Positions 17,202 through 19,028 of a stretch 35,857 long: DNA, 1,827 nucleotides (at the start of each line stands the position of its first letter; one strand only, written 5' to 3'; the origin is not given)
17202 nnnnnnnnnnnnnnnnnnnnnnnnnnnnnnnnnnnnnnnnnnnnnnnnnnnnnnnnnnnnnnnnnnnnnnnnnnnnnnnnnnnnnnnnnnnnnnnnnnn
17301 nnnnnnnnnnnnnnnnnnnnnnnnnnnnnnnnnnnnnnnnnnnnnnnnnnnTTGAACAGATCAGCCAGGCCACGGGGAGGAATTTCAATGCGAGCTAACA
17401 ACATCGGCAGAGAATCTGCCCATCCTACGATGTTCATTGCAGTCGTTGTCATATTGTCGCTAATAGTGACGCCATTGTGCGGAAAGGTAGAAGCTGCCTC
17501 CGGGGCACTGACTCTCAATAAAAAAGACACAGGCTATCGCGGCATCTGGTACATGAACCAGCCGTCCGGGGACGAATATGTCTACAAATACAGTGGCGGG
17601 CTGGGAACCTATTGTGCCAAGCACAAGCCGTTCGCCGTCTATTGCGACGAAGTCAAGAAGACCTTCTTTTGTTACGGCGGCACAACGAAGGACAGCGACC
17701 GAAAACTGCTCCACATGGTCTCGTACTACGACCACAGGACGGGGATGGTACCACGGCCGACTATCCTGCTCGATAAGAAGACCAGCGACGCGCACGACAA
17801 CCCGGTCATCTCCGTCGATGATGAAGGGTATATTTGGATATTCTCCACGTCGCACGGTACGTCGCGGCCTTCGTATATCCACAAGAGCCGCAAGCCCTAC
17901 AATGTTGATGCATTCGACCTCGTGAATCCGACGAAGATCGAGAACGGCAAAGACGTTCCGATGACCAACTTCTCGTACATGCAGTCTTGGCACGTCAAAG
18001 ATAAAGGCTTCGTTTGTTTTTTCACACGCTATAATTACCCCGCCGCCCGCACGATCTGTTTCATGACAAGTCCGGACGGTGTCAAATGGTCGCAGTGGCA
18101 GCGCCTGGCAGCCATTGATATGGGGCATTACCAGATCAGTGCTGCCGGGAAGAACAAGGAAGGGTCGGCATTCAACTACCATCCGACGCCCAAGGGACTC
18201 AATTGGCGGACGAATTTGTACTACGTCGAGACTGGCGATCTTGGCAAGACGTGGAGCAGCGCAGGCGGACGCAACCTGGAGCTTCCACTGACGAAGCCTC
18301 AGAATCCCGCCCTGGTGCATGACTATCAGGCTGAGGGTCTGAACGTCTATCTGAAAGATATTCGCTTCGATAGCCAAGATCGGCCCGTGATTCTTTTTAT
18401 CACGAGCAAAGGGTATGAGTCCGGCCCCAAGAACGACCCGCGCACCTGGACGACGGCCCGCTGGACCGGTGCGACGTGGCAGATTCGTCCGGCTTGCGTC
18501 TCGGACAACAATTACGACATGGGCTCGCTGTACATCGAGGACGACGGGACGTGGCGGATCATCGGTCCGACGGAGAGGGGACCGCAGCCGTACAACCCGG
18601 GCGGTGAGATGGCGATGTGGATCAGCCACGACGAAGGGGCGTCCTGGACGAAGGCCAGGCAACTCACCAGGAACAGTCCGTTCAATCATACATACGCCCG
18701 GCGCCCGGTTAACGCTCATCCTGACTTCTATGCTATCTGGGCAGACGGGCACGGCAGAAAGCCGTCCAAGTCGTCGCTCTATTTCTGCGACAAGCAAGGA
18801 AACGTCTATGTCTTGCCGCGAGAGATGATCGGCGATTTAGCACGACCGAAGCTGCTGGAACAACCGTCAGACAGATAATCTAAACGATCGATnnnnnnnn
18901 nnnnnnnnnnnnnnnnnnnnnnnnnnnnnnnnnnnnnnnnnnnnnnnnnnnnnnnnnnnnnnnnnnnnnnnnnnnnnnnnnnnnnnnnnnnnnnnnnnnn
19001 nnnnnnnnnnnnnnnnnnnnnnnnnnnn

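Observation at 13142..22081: Tightly packed locus: KDG-type sugar-acid funnel built around two large atypical flavoenzymes and a secreted Asp-box propeller (candidate undescribed catabolic pathway)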

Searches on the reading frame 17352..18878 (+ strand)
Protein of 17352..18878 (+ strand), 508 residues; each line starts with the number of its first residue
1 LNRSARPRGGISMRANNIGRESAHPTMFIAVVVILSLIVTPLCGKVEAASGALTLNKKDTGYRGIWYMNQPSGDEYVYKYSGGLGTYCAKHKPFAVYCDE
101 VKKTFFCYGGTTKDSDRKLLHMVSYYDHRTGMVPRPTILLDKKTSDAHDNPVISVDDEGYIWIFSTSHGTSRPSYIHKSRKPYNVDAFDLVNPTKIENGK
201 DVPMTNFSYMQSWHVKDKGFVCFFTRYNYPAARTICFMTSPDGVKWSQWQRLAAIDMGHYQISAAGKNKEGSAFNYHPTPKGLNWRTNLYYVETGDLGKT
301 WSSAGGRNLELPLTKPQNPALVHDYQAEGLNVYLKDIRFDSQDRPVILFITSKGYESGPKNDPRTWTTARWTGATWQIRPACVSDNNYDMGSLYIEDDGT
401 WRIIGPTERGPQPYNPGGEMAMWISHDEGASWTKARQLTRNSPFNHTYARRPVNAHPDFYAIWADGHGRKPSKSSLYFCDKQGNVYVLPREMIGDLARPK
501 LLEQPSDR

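Call 4: search_protein_families(library=pfam, proteins=[window:17352-18878:+], max_evalue=0.01)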
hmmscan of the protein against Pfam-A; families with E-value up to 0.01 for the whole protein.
window:17352-18878:+ (508 aa): 2 families
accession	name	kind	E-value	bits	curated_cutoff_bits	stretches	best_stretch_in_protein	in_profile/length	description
PF15892.11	BNR_4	-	8.9e-17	61.8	27.3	1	142-379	34-267/272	BNR repeat-containing family member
PF13088.12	BNR_2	-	1.3e-06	28.4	31.4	1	111-305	10-202/277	BNR repeat-like domain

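Call 5: search_protein_families(library=ncbifam, proteins=[window:17352-18878:+], max_evalue=0.001)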
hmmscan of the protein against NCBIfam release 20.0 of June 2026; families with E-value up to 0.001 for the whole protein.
window:17352-18878:+ (508 aa): 0 families

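Call 13: search_solved_structures(query=window:17388-18878:+, max_evalue=1)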
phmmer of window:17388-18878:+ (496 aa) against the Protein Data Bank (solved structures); distinct sequences matched with E-value up to 1: 1.
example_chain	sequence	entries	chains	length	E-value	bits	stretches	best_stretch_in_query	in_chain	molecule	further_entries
5uam_A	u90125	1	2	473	0.0016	20.3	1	131-447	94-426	Ulvan Lyase-PL25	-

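Call 18: find_homologous_proteins(query=window:17388-18878:+)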
Query window:17388-18878:+ (496 aa): 6496 proteins with E <= 0.001 among 8000 candidates; the best 120 are listed.
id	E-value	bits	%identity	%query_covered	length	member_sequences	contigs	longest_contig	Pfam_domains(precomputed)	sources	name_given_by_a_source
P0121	0.0e+0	1198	100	100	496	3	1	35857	PF15892.12,PF13088.13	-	-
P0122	9.8e-293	990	87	93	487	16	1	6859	PF15892.12,PF13088.13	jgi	jgi:hypothetical protein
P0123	1.6e-292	989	84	97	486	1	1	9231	PF15892.12,PF13088.13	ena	-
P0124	7.7e-291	983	86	93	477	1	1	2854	PF15892.12,PF13088.13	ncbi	-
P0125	8.2e-290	980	84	96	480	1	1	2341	PF15892.12,PF13088.13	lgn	-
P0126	2.0e-289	979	81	98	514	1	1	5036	PF15892.12,PF13088.13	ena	-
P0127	1.7e-288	976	87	92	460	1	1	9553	PF15892.12,PF13088.13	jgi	-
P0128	5.7e-287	971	85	93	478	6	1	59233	PF15892.12,PF13088.13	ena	-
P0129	6.7e-287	970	85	94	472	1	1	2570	PF15892.12,PF13088.13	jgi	-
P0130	1.8e-286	969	84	94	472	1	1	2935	PF15892.12,PF13088.13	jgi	-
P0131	5.3e-286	967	85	94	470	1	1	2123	PF15892.12,PF13088.13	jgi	-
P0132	1.5e-285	966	84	94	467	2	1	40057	PF15892.12,PF13088.13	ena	-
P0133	2.3e-284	962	84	94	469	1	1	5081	PF15892.12,PF13088.13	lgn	-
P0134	5.9e-284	961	83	94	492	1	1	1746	PF15892.12,PF13088.13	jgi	jgi:hypothetical protein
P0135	9.0e-283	957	79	100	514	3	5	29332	PF15892.12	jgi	jgi:hypothetical protein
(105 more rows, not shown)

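Call 47: predict_structure(alignment_id=A2)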
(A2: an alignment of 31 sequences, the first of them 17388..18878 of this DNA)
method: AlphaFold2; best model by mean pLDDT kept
length: 496 residues; sequences in the alignment: 31
mean_pLDDT: 68.1   pTM: 0.73
mean pLDDT of the five models: 68.1, 63.2, 60.8, 60.6, 55.8
residues with pLDDT >= 90: 87; 70-90: 186; 50-70: 96; < 50: 127
segments of 3 or more residues with pLDDT < 50: 1-14, 16-81, 97-108, 131-136, 269-272, 345-348, 437-443, 452-461, 494-496
pLDDT, mean of each block of 10 residues (from residue 1): 32 44 40 29 24 28 29 31 68 59 44 79 58 49 84 66 83 82 92 75 86 65 87 91 68 83 65 76 93 93 89 87 85 90 55 90 94 68 87 77 70 94 80 51 58 45 69 73 79 53
secondary structure, 60 per line:
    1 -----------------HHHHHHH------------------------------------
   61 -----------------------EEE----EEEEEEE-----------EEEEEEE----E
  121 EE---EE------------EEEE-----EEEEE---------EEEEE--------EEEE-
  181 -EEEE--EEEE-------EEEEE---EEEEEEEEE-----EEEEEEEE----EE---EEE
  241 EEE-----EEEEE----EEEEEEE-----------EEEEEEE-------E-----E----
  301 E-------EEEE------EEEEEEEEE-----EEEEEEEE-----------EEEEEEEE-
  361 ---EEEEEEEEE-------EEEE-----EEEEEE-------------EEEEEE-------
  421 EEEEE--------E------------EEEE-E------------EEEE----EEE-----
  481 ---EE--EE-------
elements in order: H18-24 E84-86 E91-97 E109-115 E120-122 E140-143 E149-153 E163-167 E176-179 E182-185 E188-191 E199-203 E207-215 E221-228 E238-243 E249-253 E258-264 E276-282 E309-312 E319-327 E333-340 E352-359 E364-372 E380-383 E389-394 E408-413 E421-425 E447-450 E465-468 E473-475

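Call 52: fold_search(model_id=the predicted structure, library=pdb)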
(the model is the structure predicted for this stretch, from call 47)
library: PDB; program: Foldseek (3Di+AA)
matches with E <= 10: 853; with E <= 0.001: 233
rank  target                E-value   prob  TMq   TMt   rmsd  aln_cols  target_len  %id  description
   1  5uam_B                2.0e-15  1.00  0.58  0.65   7.0       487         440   17  Structure of a new family of Polysaccharide lyase PL25-Ulvanlyase. (released 2017-03-29)
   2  5uas_A                2.8e-15  1.00  0.58  0.65   7.1       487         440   17  Structure of a new family of Polysaccharide lyase PL25-Ulvanlyase bound to -[GlcA(1-4)Rha3S]- (released 2017-03-29)
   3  5uas_B                3.2e-15  1.00  0.58  0.65   7.1       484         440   17  Structure of a new family of Polysaccharide lyase PL25-Ulvanlyase bound to -[GlcA(1-4)Rha3S]- (released 2017-03-29)
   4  5uam_A                1.1e-14  1.00  0.57  0.64   7.0       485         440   16  Structure of a new family of Polysaccharide lyase PL25-Ulvanlyase. (released 2017-03-29)
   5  7esn_A                6.3e-12  1.00  0.52  0.58   8.3       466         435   14  Crystal structure of a L-rhamnose-alpha-1,4-D-glucuronate lyase from Fusarium oxysporum 12S, H105F Rha-GlcA complex (released 2021-08-04)
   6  7esk_A                6.6e-12  1.00  0.54  0.62   7.8       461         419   13  Crystal structure of a L-rhamnose-alpha-1,4-D-glucuronate lyase from Fusarium oxysporum 12S, Ligand free form (released 2021-08-04)
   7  7esl                  8.1e-12  1.00  0.52  0.60   7.9       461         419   13  Crystal structure of a L-rhamnose-alpha-1,4-D-glucuronate lyase from Fusarium oxysporum 12S, N247A N-glycan free form (released 2021-08-04)
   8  5muk                  2.7e-11  1.00  0.52  0.66   7.1       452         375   15  Glycoside Hydrolase BT3686 (released 2017-04-26)
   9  5mul                  2.7e-11  1.00  0.51  0.65   8.5       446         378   16  Glycoside Hydrolase BT3686 bound to Glucuronic Acid (released 2017-04-26)
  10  5mum                  6.2e-11  1.00  0.57  0.70   6.1       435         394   14  Glycoside Hydrolase BACINT_00347 (released 2017-04-26)
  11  4irt                  1.3e-10  1.00  0.51  0.63   9.2       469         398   15  Crystal structure of a putative neuraminidase (BACOVA_03493) from Bacteroides ovatus ATCC 8483 at 1.74 A resolution (released 2013-03-13)
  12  5mvh                  1.7e-10  1.00  0.55  0.67   6.3       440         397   15  Glycoside Hydrolase BACCELL_00856 (released 2017-04-26)
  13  7drq_B                1.9e-07  1.00  0.49  0.51   9.7       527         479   12  Crystal structure of polysaccharide lyase Uly1 (released 2021-03-31)
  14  7drq_A                3.7e-07  1.00  0.49  0.50   9.4       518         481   12  Crystal structure of polysaccharide lyase Uly1 (released 2021-03-31)
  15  5znn_B                9.4e-07  1.00  0.33  0.27  11.4       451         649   12  Crystal structure of ligand-free form of the Vps10 ectodomain of Sortilin (released 2018-07-18)
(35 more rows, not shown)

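Call 54: search_solved_structures(query=A2, max_evalue=0.01, show_alignments=2)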
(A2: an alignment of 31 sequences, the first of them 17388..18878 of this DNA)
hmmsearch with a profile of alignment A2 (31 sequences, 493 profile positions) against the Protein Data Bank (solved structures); distinct sequences matched with E-value up to 0.01: 2.
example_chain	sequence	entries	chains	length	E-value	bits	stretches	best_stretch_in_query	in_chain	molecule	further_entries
5uam_A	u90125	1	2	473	0.00013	23.8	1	129-451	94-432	Ulvan Lyase-PL25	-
5uas_A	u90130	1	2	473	0.00078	21.2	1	131-451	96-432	UlvanLyase-PL25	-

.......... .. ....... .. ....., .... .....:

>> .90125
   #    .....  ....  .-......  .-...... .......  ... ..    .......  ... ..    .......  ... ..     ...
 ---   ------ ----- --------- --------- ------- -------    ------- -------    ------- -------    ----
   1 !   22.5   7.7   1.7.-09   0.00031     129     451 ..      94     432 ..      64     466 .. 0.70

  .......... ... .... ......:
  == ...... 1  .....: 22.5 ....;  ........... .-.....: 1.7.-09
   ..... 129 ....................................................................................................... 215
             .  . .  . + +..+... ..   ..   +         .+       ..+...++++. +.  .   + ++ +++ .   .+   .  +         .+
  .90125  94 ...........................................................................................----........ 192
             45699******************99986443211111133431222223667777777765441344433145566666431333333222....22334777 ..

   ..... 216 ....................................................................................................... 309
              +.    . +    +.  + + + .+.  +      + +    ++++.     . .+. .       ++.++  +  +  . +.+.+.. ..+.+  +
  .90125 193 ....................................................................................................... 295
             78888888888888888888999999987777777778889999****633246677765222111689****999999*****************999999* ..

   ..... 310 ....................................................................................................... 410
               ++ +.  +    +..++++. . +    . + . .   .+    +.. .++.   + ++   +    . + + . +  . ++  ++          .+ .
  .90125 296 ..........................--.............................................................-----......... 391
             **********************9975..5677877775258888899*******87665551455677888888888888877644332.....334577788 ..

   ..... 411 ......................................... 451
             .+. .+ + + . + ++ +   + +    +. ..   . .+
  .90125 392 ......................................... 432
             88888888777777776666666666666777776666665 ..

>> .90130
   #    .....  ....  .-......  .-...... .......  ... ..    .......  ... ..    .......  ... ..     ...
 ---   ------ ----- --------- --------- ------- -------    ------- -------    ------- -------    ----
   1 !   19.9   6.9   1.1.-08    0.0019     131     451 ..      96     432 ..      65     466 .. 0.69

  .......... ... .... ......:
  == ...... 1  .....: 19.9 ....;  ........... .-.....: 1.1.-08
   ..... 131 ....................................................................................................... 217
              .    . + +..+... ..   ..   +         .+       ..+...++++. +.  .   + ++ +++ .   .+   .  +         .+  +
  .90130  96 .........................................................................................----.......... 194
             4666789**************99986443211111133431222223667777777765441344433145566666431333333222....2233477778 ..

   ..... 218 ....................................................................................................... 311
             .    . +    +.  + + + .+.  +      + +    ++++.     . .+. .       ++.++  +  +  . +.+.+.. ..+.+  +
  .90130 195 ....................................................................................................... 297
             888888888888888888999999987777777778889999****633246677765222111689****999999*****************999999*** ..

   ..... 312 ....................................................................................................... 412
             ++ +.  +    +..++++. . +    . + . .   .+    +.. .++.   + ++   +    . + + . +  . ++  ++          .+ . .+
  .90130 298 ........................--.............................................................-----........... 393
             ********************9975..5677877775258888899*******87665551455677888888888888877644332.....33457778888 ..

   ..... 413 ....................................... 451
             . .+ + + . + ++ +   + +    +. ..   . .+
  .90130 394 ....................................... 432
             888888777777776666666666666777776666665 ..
